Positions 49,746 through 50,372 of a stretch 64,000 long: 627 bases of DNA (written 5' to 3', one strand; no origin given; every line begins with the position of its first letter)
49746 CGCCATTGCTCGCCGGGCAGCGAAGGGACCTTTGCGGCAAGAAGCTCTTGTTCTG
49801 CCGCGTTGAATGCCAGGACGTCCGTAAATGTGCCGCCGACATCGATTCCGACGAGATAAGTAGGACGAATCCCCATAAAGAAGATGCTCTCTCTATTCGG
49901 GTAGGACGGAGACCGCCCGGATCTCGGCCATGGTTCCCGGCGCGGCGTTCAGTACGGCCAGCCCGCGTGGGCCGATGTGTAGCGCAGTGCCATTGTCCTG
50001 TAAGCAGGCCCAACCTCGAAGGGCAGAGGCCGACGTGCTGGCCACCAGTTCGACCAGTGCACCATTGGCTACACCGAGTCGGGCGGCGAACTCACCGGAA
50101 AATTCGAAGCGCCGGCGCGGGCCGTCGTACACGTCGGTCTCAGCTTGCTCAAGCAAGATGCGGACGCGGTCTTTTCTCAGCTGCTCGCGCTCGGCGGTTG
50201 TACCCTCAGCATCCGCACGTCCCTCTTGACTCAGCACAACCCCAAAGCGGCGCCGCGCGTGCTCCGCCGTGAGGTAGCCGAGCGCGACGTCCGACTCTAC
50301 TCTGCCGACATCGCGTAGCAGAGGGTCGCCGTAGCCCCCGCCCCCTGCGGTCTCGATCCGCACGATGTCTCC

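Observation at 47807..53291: HyuA/HyuB ATP-dependent hydrolase pair in one operon with an omega-type aminotransferase: a lactam-opening module?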

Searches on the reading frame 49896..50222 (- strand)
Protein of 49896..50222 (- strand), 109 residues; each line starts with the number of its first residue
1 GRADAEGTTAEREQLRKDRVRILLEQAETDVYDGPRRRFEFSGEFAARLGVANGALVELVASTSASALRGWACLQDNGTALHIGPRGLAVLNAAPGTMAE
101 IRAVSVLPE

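Call 57: predict_structure(alignment_id=A1)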
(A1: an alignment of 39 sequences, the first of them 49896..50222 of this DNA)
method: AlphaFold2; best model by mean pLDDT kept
length: 109 residues; sequences in the alignment: 39
mean_pLDDT: 89.9   pTM: 0.78
mean pLDDT of the five models: 89.9, 89.8, 89.2, 88.4, 88.3
residues with pLDDT >= 90: 83; 70-90: 15; 50-70: 9; < 50: 2
segments of 3 or more residues with pLDDT < 50: none
pLDDT, mean of each block of 10 residues (from residue 1): 63 76 97 96 93 96 96 92 97 98 84
secondary structure, 60 per line:
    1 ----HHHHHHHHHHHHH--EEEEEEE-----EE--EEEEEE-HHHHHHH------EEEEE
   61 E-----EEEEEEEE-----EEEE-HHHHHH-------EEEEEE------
elements in order: H5-17 E20-26 E36-41 H43-49 E56-61 E67-74 E80-83 H85-90 E98-103
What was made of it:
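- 49914..50165 (-): C-terminal double-psi beta-barrel (DPBB) domain of HyuB (about residues 580-663), absent from CapB and N-methylhydantoinase. The AF2 model has pLDDT 89.9 (call 57).
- On Double-psi beta-barrel fold (C-terminal domain of HyuB): Model pLDDT 89.9 (call 57).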

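Call 59: fold_search(model_id=the predicted structure, library=pdb)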
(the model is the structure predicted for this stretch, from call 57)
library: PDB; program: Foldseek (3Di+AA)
matches with E <= 10: 1177; with E <= 0.001: 157
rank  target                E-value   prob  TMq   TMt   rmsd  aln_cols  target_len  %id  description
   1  7di1_A                2.8e-06  1.00  0.64  0.74   2.7        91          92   21  Crystal structure of the rationally designed mkDPBB_sym_86 protein (released 2021-09-29)
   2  7dbo_B                4.8e-06  1.00  0.61  0.76   2.8        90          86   17  DPBB domain of VCP-like ATPase from Thermoplasma acidophilum (released 2021-09-29)
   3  7dg7                  7.8e-06  1.00  0.62  0.77   3.1        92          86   15  DPBB domain of VCP-like ATPase from Methanopyrus kandleri (released 2021-09-29)
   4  7di0_A                7.8e-06  1.00  0.61  0.74   3.0        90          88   21  Crystal structure of the rationally designed apDPBB_sym_79 protein (released 2021-09-29)
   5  7dbo_A                1.5e-05  1.00  0.63  0.74   2.7        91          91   16  DPBB domain of VCP-like ATPase from Thermoplasma acidophilum (released 2021-09-29)
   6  4ga5_A                1.5e-05  1.00  0.61  0.15   2.5        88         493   16  Crystal structure of AMP phosphorylase C-terminal deletion mutant in the apo-form (released 2013-05-15)
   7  7dg9                  1.7e-05  1.00  0.61  0.72   3.0        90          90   17  DPBB domain of VCP-like ATPase from Aeropyrum pernix (released 2021-09-29)
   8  7dww_A                2.5e-05  1.00  0.62  0.78   3.1        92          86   21  Crystal structure of the computationally designed msDPBB_sym2 protein (released 2021-09-29)
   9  5t5m_D                2.6e-05  1.00  0.62  0.54   4.8       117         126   14  TUNGSTEN-CONTAINING FORMYLMETHANOFURAN DEHYDROGENASE FROM METHANOTHERMOBACTER WOLFEII, TRIGONAL FORM AT 2.5 A. (released 2016-10-19)
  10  5t61_D                2.6e-05  1.00  0.61  0.52   4.6       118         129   14  TUNGSTEN-CONTAINING FORMYLMETHANOFURAN DEHYDROGENASE FROM METHANOTHERMOBACTER WOLFEII, TRICLINIC FORM AT 2.55 A (released 2016-10-19)
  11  5e7p_A                3.0e-05  1.00  0.64  0.11   2.1        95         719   14  Crystal Structure of MSMEG_0858 (Uniprot A0QQS4), a AAA ATPase. (released 2016-08-24)
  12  7dvh_B                3.2e-05  1.00  0.65  0.76   2.2        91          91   19  Crystal structure of the computationally designed reDPBB_sym4 protein (released 2021-09-29)
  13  7du6                  3.4e-05  1.00  0.59  0.72   2.9        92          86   18  Crystal structure of the rationally designed mkDPBB_sym2 protein (released 2021-09-29)
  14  4ko8_A                3.6e-05  1.00  0.68  0.17   1.9        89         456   12  Structure of p97 N-D1 R155H mutant in complex with ATPgS (released 2013-11-13)
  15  5epp_A                3.6e-05  1.00  0.67  0.44   2.0        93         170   13  Structural Insights into the Interaction of p97 N-terminus Domain and VBM Motif in Rhomboid Protease, RHBDL4 (released 2016-09-14)
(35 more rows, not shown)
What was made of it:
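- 49914..50165 (-): Foldseek against PDB hits VAT/p97 N-domain DPBBs and FwdD, E about 3e-6, TM 0.6-0.77 (call 59).
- On Double-psi beta-barrel fold (C-terminal domain of HyuB): Foldseek E 3e-6 to 1e-4 and TM up to 0.77 to VAT/p97-N, designed DPBBs and FwdD (call 59).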

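Call 64: search_protein_representatives(protein=window:49896-50180:-)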
Query: 95 residues. Proteins with E-value up to 0.001 (for the whole library): 53; up to 1e-10: 17; up to 1e-30: 0. The best 53 are listed.
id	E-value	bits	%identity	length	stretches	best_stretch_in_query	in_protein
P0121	2.0e-18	82.3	54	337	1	2-94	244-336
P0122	4.0e-16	75.0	48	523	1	2-91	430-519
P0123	2.1e-15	72.7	47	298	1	1-91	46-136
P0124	3.0e-15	72.2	49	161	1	12-94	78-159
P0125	9.7e-15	70.5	44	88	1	9-94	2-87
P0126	1.7e-14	69.8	50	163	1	4-94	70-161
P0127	2.8e-14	69.1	46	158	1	4-94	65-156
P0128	2.3e-13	66.1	48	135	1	1-91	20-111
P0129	2.4e-13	66.1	47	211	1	3-91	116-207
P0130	2.5e-13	66.1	51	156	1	8-79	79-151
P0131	2.8e-13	65.9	47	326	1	1-94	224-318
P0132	7.4e-13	64.5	47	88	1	15-92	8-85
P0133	8.0e-13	64.4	44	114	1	2-91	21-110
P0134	6.0e-12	61.6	39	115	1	4-94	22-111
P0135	1.4e-11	60.5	45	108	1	4-93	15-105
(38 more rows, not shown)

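Call 84: search_protein_families(library=pfam, proteins=[window:49896-50222:-], max_evalue=0.01)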
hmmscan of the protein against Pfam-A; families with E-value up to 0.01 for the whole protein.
window:49896-50222:- (109 aa): 0 families
